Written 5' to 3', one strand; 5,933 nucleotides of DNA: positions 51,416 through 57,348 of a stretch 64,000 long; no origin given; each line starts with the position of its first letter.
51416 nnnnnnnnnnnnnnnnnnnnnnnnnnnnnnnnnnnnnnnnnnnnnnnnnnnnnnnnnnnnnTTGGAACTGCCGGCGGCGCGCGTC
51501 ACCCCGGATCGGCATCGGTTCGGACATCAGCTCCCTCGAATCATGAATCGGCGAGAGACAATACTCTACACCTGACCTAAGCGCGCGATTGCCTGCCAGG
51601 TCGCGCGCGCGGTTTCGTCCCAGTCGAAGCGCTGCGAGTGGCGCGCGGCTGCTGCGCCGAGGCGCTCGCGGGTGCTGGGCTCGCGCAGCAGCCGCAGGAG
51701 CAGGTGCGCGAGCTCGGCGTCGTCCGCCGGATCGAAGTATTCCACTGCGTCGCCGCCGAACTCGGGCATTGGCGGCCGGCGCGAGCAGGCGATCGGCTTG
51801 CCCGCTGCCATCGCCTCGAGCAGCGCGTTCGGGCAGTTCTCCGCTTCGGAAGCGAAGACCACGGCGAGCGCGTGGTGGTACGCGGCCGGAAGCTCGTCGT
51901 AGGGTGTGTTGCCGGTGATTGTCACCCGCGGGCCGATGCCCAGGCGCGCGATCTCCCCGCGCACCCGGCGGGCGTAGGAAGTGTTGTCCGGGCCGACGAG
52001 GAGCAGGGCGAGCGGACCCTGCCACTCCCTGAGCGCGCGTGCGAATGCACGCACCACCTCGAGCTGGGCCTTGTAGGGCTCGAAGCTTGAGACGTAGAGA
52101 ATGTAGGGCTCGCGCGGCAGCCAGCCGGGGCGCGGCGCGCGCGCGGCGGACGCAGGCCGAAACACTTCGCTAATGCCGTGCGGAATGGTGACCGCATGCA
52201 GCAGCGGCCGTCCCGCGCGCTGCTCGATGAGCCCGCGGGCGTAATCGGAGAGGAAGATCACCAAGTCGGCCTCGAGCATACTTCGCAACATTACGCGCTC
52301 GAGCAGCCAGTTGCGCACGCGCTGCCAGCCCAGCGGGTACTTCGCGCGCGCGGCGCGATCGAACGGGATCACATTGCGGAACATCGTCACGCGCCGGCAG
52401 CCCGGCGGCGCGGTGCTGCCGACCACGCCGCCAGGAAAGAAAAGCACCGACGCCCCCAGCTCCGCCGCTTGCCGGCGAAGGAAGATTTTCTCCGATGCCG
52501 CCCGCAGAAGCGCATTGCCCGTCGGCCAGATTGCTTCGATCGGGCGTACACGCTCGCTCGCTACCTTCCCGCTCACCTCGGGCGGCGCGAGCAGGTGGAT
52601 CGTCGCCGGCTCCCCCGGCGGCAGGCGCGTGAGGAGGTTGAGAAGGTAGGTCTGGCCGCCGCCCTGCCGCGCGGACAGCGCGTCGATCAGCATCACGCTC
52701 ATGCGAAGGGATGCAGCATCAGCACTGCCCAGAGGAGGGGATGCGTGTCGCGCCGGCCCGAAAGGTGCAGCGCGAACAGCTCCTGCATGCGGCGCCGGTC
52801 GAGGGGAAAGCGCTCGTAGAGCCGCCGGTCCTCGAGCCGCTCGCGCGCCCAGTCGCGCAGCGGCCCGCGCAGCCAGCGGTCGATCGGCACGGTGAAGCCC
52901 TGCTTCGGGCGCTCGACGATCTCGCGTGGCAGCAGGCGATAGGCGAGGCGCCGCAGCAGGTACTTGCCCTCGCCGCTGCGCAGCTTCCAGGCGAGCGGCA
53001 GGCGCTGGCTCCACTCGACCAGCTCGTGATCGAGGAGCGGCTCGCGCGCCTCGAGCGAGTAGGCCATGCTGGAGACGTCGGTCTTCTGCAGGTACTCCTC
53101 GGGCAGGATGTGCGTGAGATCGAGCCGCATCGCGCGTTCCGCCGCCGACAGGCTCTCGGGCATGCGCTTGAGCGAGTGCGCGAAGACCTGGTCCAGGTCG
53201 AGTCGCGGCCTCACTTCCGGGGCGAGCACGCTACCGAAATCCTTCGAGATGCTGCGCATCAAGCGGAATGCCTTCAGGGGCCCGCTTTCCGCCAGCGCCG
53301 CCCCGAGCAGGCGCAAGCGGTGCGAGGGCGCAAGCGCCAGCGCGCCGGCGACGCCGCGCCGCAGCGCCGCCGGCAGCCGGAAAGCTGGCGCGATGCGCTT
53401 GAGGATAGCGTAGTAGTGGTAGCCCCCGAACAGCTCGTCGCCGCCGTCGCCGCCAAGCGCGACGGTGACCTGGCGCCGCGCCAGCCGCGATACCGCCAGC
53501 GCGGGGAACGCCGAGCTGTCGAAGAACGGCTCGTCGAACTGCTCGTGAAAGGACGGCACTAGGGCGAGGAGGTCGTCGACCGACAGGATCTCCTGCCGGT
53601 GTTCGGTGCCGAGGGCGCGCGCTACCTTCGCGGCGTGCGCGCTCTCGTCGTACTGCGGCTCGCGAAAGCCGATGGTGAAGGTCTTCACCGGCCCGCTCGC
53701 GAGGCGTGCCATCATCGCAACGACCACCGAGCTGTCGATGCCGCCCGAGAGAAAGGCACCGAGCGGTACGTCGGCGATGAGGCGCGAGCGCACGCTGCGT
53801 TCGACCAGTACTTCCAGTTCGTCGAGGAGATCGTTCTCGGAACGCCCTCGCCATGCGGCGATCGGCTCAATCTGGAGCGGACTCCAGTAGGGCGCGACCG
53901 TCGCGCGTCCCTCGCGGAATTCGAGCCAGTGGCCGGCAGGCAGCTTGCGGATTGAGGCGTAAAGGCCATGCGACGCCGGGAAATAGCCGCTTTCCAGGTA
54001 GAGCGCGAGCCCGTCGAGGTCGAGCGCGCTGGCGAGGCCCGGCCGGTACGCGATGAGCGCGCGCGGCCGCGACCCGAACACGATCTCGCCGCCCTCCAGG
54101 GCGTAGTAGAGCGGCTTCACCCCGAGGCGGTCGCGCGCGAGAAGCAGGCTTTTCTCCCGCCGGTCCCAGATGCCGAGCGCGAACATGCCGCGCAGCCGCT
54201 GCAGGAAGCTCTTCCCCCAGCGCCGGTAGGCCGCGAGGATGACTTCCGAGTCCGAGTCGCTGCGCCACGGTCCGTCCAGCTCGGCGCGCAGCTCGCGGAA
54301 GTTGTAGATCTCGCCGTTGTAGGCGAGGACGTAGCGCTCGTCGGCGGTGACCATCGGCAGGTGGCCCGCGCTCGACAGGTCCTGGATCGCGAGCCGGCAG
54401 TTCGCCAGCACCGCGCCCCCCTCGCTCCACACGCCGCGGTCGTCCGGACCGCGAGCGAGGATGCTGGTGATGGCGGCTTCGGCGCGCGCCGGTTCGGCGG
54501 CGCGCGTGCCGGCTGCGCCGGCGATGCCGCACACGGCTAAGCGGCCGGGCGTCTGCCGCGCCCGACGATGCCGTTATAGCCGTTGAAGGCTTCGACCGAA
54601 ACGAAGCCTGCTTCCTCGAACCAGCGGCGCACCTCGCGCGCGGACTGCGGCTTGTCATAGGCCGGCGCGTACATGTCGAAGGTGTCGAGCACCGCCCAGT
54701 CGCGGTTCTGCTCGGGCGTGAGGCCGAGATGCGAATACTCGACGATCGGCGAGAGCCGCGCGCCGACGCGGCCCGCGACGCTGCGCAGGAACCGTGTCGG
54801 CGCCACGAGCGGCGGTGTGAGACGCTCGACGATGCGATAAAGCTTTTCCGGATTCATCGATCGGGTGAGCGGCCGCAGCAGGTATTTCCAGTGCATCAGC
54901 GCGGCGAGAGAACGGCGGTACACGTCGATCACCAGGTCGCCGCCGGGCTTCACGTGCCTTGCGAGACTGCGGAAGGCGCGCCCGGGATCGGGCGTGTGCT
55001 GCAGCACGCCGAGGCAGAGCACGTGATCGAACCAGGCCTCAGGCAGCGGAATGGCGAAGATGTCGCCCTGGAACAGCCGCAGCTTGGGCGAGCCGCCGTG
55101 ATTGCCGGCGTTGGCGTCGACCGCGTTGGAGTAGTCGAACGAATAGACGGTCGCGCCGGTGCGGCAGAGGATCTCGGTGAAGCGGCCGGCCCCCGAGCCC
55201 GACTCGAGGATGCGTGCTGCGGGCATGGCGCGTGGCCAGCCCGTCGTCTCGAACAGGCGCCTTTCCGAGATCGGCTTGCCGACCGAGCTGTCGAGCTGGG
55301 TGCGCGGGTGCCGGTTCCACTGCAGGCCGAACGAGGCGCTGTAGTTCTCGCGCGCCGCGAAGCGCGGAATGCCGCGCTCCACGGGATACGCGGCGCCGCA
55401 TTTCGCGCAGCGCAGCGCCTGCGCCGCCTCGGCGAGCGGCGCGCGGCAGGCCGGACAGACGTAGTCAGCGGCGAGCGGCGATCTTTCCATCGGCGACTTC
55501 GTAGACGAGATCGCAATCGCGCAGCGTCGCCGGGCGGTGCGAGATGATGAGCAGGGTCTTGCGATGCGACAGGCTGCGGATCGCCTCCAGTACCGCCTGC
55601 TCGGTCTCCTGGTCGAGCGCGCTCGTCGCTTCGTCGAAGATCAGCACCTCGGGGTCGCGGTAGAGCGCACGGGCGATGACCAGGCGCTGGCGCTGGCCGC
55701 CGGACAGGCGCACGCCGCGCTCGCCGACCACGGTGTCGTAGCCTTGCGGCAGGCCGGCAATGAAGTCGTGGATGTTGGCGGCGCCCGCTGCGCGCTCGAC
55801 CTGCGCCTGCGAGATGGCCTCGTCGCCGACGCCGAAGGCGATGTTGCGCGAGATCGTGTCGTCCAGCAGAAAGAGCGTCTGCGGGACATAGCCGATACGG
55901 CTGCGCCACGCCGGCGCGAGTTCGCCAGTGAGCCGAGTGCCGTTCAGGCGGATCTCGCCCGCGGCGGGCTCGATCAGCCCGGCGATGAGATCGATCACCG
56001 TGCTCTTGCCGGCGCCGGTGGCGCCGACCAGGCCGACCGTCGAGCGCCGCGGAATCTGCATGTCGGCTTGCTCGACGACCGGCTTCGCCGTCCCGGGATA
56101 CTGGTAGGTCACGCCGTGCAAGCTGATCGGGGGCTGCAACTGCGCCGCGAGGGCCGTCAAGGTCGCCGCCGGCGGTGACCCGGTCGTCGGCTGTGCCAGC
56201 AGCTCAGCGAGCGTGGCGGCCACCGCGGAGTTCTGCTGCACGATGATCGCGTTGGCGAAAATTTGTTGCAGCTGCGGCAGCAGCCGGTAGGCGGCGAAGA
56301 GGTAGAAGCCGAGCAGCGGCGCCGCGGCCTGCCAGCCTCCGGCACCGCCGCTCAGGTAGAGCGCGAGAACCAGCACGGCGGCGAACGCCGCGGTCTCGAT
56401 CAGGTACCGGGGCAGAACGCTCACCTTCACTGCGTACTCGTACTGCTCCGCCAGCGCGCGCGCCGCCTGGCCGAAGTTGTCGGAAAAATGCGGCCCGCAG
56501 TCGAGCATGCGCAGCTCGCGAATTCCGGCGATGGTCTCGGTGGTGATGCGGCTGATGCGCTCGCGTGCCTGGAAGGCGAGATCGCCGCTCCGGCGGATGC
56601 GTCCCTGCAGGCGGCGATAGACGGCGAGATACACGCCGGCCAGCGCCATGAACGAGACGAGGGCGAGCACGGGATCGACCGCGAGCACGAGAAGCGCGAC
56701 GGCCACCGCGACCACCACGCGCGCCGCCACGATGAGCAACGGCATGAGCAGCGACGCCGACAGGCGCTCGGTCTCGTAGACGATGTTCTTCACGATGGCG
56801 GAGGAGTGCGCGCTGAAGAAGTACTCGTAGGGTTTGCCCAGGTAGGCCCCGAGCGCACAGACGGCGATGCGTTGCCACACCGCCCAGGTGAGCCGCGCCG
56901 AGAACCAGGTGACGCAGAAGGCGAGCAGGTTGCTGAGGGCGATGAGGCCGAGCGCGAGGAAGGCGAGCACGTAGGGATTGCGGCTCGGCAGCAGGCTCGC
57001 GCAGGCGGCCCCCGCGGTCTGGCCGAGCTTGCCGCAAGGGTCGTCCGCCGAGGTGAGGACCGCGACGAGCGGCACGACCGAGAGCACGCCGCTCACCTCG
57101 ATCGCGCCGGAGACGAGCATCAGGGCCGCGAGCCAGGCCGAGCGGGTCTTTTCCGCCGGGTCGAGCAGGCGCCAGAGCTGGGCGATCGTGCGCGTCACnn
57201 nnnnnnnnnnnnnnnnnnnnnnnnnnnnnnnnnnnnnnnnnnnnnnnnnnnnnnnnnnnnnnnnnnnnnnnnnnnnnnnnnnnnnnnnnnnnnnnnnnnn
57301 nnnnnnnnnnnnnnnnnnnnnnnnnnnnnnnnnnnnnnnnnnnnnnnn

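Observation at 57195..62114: Four tandem, translationally coupled paralogs of a CgeB-like glycosyltransferase, three with a conserved hydrophobic-basic C-terminal tail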

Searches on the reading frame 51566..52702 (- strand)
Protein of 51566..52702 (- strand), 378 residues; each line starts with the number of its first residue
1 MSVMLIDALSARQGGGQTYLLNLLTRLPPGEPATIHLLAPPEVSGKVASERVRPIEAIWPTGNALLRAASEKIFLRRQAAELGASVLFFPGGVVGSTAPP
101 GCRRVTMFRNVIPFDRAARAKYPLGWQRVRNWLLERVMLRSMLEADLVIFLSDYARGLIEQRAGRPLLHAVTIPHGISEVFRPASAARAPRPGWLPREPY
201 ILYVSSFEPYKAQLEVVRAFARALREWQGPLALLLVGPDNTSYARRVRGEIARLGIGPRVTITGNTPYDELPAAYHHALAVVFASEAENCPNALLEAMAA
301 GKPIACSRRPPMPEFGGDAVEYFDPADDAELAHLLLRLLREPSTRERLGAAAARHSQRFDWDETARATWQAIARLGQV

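Call 9: search_protein_families(library=pfam, proteins=[window:51566-52702:-], max_evalue=0.001)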
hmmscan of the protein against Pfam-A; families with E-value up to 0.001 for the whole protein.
window:51566-52702:- (378 aa): 4 families
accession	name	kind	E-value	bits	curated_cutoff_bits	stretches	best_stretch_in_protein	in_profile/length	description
PF00534.26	Glycos_transf_1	-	1.1e-25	90.6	26.4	1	196-353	13-170/172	Glycosyl transferases group 1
PF13692.12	Glyco_trans_1_4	-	1.6e-20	74.3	27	1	199-340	2-141/142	Glycosyl transferases group 1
PF13524.12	Glyco_trans_1_2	-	5.1e-09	36.7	25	1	232-366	16-140/144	Glycosyl transferase-like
PF13439.12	Glyco_transf_4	-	3.4e-06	27.6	28.5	1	14-177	2-166/170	Glycosyltransferase Family 4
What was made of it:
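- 51566..52702 (-): Canonical GT4 glycosyltransferase with an intact EX7E motif. PF00534 at 90.6 bits (call 9).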

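Call 52: search_protein_families(library=ncbifam, proteins=[window:51566-52702:-], max_evalue=0.00001)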
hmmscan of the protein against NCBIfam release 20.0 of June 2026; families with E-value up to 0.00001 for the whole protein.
window:51566-52702:- (378 aa): 13 families
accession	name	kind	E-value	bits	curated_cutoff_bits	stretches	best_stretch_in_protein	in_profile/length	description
TIGR04047.1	MSMEG_0565_glyc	hypoth_equivalog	1.7e-23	83.3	259.85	1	134-369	128-368/373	MSMEG_0565 family glycosyltransferase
TIGR03449.1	mycothiol_MshA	equivalog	2.5e-16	59.6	462.5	1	147-370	168-398/406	D-inositol-3-phosphate glycosyltransferase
NF038229.1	Glyco4_Geo_Pelo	equivalog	1.1e-15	57.5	400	1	137-355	102-315/338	GPMC system family 4 glycosyltransferase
NF041876.1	EPS_EpsE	equivalog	1.4e-13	50.8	400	1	198-366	214-387/389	exopolysaccharide biosynthesis GT4 family glycosyltransferase EpsE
NF041010.1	glycosy_Agl16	equivalog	5.7e-12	45.2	575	1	144-367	133-343/352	glycosylation protein Agl16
TIGR03088.1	stp2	hypoth_equivalog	5.3e-11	42.2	409.05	1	171-367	163-365/374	TIGR03088 family PEP-CTERM/XrtA system glycosyltransferase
TIGR03999.1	thiol_BshA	equivalog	8.1e-11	41.4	273.7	1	196-363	197-361/375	N-acetyl-alpha-D-glucosaminyl L-malate synthase BshA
TIGR04348.1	TIGR04348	equivalog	6.3e-10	38.6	300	1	258-371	193-307/310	selenoneine biosynthesis selenosugar synthase SenB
NF038295.1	EPS_HpsP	equivalog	5.2e-09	35.6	550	1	171-371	179-383/388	hormogonium polysaccharide biosynthesis glycosyltransferase HpsP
TIGR04063.1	stp3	hypoth_equivalog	2.1e-08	33.5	442.05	1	198-366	213-386/397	TIGR04063 family PEP-CTERM/XrtA system glycosyltransferase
TIGR03087.1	stp1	hypoth_equivalog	4.4e-07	29.4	316.65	1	179-365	208-387/397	TIGR03087 family PEP-CTERM/XrtA system glycosyltransferase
NF012028.0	PRK15484.1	subfamily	6.4e-07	28.8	618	1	200-324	195-324/380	lipopolysaccharide N-acetylglucosaminyltransferase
TIGR04157.1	glyco_rSAM_CFB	subfamily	9.3e-06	24.9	400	0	142-308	167-331/406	TIGR04157 family glycosyltransferase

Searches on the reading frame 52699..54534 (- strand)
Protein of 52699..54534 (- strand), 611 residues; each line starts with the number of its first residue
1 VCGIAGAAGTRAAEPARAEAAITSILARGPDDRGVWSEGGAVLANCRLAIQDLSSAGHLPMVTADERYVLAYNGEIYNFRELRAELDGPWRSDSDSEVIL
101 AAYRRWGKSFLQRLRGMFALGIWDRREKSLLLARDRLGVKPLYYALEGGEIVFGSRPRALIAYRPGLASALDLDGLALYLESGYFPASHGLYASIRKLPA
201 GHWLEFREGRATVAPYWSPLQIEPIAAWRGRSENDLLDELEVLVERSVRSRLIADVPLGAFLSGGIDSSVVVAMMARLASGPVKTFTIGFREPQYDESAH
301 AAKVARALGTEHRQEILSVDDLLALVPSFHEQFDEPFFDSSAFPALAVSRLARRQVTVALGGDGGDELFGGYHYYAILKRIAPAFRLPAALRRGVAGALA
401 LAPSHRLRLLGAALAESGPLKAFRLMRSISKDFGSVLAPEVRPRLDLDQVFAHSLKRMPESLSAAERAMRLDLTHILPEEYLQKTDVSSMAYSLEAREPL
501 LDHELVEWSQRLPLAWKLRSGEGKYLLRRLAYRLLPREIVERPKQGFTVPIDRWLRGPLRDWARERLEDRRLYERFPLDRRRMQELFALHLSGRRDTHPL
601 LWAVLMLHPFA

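Call 9: search_protein_families(library=pfam, proteins=[window:52699-54534:-], max_evalue=0.001)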
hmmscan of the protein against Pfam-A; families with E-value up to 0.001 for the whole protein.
window:52699-54534:- (611 aa): 4 families
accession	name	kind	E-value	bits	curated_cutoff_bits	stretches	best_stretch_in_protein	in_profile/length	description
PF00733.27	Asn_synthase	-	9.7e-99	331.8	21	1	240-608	2-350/354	Asparagine synthase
PF13522.11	GATase_6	-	3.8e-43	147.1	27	1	30-155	1-129/130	Glutamine amidotransferase domain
PF13537.11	GATase_7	-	2e-40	138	25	1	46-161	2-122/123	Glutamine amidotransferase domain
PF02540.23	NAD_synthase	-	0.00053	19.6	21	1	239-314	4-78/242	NAD synthase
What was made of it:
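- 52699..54534 (-): AsnB-like glutamine amidotransferase, a candidate uronic-acid amidating enzyme. PF00733 and GATase domains (call 9).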

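Call 52: search_protein_families(library=ncbifam, proteins=[window:52699-54534:-], max_evalue=0.00001)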
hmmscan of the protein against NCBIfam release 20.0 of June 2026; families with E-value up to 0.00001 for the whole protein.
window:52699-54534:- (611 aa): 8 families
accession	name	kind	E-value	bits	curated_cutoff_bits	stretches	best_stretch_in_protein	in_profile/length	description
TIGR03108.1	eps_aminotran_1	hypoth_equivalog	3.7e-154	514.8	816.9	1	1-610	1-624/628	XrtA/PEP-CTERM system amidotransferase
TIGR01536.1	asn_synth_AEB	equivalog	1.6e-131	439.9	267.1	1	2-547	1-517/517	asparagine synthase (glutamine-hydrolyzing)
TIGR03104.1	trio_amidotrans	equivalog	1.5e-114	383.4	570.1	2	1-379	1-387/589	N-acetylglutaminylglutamine amidotransferase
NF006949.0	PRK09431.1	equivalog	6.4e-82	275.8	499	3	1-162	1-167/554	asparagine synthase B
NF033535.1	lass_lactam_cya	exception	5.5e-62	210.2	525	2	2-374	2-382/668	lasso peptide isopeptide bond-forming cyclase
NF033561.1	macrolact_Ik_Al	subfamily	1.8e-14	53.3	300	1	126-546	89-491/561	albusnodin/ikarugamycin family macrolactam cyclase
TIGR01134.1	purF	equivalog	3.9e-06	26.5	350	1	60-160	86-199/432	amidophosphoribosyltransferase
NF001484.0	PRK00331.1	subfamily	9.2e-06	24.3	381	0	60-163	87-201/601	isomerizing glutamine--fructose-6-phosphate transaminase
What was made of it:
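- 52699..54534 (-): TIGR03108 at 515 bits, below its cut-off (call 52).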

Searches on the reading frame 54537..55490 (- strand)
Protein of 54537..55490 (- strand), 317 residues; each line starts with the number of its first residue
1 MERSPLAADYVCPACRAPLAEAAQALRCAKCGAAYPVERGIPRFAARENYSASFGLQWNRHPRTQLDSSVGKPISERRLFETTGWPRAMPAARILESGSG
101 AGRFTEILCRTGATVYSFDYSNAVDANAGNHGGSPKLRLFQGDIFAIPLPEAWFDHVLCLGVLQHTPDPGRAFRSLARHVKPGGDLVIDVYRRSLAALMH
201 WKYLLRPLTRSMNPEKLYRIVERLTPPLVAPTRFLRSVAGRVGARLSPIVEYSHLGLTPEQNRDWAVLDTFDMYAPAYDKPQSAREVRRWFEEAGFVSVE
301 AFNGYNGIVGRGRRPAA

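Call 9: search_protein_families(library=pfam, proteins=[window:54537-55490:-], max_evalue=0.001)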
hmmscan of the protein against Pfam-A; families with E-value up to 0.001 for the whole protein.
window:54537-55490:- (317 aa): 6 families
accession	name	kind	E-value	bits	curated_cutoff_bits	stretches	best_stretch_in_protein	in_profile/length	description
PF08241.18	Methyltransf_11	-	2e-20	73.7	21.2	1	95-188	1-95/95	Methyltransferase domain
PF13489.12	Methyltransf_23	-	2e-17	63.8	27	1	89-222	21-155/164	Methyltransferase domain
PF13649.12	Methyltransf_25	-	2.3e-14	54.3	27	1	94-184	1-97/97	Methyltransferase domain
PF08242.18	Methyltransf_12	-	1e-11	45.8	30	1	95-186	1-98/98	Methyltransferase domain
PF13847.12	Methyltransf_31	-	4.5e-11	43.1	27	1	91-195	4-118/145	Methyltransferase domain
PF03966.22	Trm112p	-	1.1e-05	25.6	22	1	11-40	9-40/40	Trm112p-like protein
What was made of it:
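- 54537..55490 (-): SAM methyltransferase with an N-terminal Trm112-like zinc ribbon. PF08241 and PF03966 (call 9).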

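Call 52: search_protein_families(library=ncbifam, proteins=[window:54537-55490:-], max_evalue=0.00001)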
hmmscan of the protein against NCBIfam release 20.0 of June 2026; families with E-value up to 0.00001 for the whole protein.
window:54537-55490:- (317 aa): 7 families
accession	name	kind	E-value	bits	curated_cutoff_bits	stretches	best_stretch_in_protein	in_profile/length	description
NF045667.1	MTase_DVU1556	equivalog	3.9e-13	49.3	155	1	89-197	21-129/213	DVU_1556 family methyltransferase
NF001241.0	PRK00216.1-2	equivalog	9.4e-10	38.5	327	1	87-206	48-168/231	demethylmenaquinone methyltransferase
TIGR01983.1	UbiG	equivalog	2.4e-09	36.9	102.95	1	88-198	47-161/228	bifunctional 2-polyprenyl-6-hydroxyphenol methylase/3-demethylubiquinol 3-O-methyltransferase UbiG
TIGR02072.1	BioC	equivalog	1.1e-08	35.1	184.95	1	88-188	32-132/244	malonyl-ACP O-methyltransferase BioC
NF007610.0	PRK10258.1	equivalog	3.4e-07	29.9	342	1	92-188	44-138/251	malonyl-ACP O-methyltransferase BioC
NF011650.0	PRK15068.1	equivalog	4.6e-06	25.7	209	0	147-189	184-226/324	tRNA 5-methoxyuridine(34)/uridine 5-oxyacetic acid(34) synthase CmoB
NF043040.1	corrin_prot_MT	hypoth_equivalog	7.7e-06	25.5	180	0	90-189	41-148/216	corrinoid protein-associated methyltransferase CpaM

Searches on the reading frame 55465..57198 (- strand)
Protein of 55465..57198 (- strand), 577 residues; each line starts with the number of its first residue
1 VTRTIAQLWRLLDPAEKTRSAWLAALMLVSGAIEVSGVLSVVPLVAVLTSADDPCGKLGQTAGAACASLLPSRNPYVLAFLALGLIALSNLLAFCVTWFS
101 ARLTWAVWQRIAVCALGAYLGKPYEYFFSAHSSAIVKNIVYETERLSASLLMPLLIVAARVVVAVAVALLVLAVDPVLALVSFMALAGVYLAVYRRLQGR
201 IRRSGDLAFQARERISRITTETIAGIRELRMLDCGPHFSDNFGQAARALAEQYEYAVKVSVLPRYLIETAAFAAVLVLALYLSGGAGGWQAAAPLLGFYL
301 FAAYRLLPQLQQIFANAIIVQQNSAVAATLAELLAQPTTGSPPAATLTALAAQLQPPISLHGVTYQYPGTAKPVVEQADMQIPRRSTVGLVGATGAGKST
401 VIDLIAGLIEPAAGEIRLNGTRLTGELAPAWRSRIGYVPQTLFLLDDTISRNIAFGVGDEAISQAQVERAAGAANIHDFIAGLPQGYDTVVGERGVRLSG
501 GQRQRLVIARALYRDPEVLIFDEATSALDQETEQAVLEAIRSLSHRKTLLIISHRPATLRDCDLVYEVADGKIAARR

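Call 9: search_protein_families(library=pfam, proteins=[window:55465-57198:-], max_evalue=0.001)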
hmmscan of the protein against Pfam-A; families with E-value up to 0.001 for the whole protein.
window:55465-57198:- (577 aa): 5 families
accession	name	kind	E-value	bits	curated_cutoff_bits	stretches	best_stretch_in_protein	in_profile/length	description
PF00005.33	ABC_tran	-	1.9e-30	106.7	25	1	376-526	2-137/137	ABC transporter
PF02463.25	SMC_N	-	1.1e-08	35.2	40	1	497-569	136-212/220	RecF/RecN/SMC N terminal domain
PF00664.28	ABC_membrane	-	2.1e-08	34.6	28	1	77-246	42-210/274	ABC transporter transmembrane region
PF13555.12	AAA_29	-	6e-05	23.2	27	1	378-419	15-55/61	P-loop containing region of AAA domain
PF13304.12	AAA_21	-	0.00042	20.9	27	0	389-422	3-36/304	AAA domain, putative AbiEii toxin, Type IV TA system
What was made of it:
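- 55465..57198 (-): Fused TMD-NBD ABC exporter (577 aa) of MsbA/PglK/HepA type; its GTG start overlaps the stop of A. PF00664 and PF00005 (call 9).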

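Call 52: search_protein_families(library=ncbifam, proteins=[window:55465-57198:-], max_evalue=0.00001)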
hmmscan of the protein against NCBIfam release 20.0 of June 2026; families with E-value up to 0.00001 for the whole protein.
window:55465-57198:- (577 aa): 182 families (the best 25 are shown)
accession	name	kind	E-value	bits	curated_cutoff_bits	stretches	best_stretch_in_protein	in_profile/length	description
NF045513.1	HepA_fam_ABC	equivalog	1.8e-80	271.1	725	1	76-573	95-586/610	heterocyst formation ABC transporter subunit HepA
TIGR02203.1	MsbA_lipidA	equivalog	8.7e-78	262.2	602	1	79-574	58-547/572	lipid A export permease/ATP-binding protein MsbA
TIGR03796.1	NHLM_micro_ABC1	equivalog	1.3e-69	235.1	853.3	1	86-576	204-692/710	NHLP family bacteriocin export ABC transporter peptidase/permease/ATPase subunit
NF050066.1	LPSTprtrPglK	equivalog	2.4e-68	230.9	1000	1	78-570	72-557/558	BC-type lipopolysaccharide transporter PglK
TIGR02857.1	CydD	equivalog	2.1e-66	225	435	1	101-566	69-527/529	thiol reductant ABC exporter subunit CydD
TIGR02204.1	MsbA_rel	hypoth_equivalog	1.2e-65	222.3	780.4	1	125-574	107-553/576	ABC transporter, permease/ATP-binding protein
NF008381.0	PRK11176.1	equivalog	4.5e-64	216.8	867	1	89-576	82-559/582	lipid A ABC transporter ATP-binding protein/permease MsbA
TIGR03375.1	type_I_sec_LssB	subfamily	7.5e-63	212.9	693.1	1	168-575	279-681/696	type I secretion system permease/ATPase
NF052233.1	CphA_assoc_ABC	equivalog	1.4e-62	212.1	880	1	78-573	228-720/766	cyanophycin metabolism-associated ABC transporter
TIGR01846.1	type_I_sec_HlyB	subfamily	2.8e-62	211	725.55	1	78-574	178-670/694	type I secretion system permease/ATPase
NF010178.0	PRK13657.1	equivalog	3.1e-60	204.2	733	1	76-573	58-547/588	glucan ABC transporter ATP-binding protein/ permease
NF008055.0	PRK10789.1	equivalog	5.3e-57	193.6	845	1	160-576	141-551/590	SmdA family multidrug ABC transporter permease/ATP-binding protein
TIGR00958.1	3a01208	subfamily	5e-56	190.3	874.6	1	106-573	231-691/711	antigen peptide transporter 2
TIGR01842.1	type_I_sec_PrtD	subfamily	7.6e-56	189.8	510.15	1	357-574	316-532/544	type I secretion system permease/ATPase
NF008364.0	PRK11160.1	equivalog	1.3e-54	185.9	630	1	157-575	141-554/575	heme ABC transporter ATP-binding protein/permease CydC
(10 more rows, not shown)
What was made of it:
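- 55465..57198 (-): Best NCBIfam hits are HepA family 271 bits, MsbA 262 and PglK 231, all below their cut-offs (call 52).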
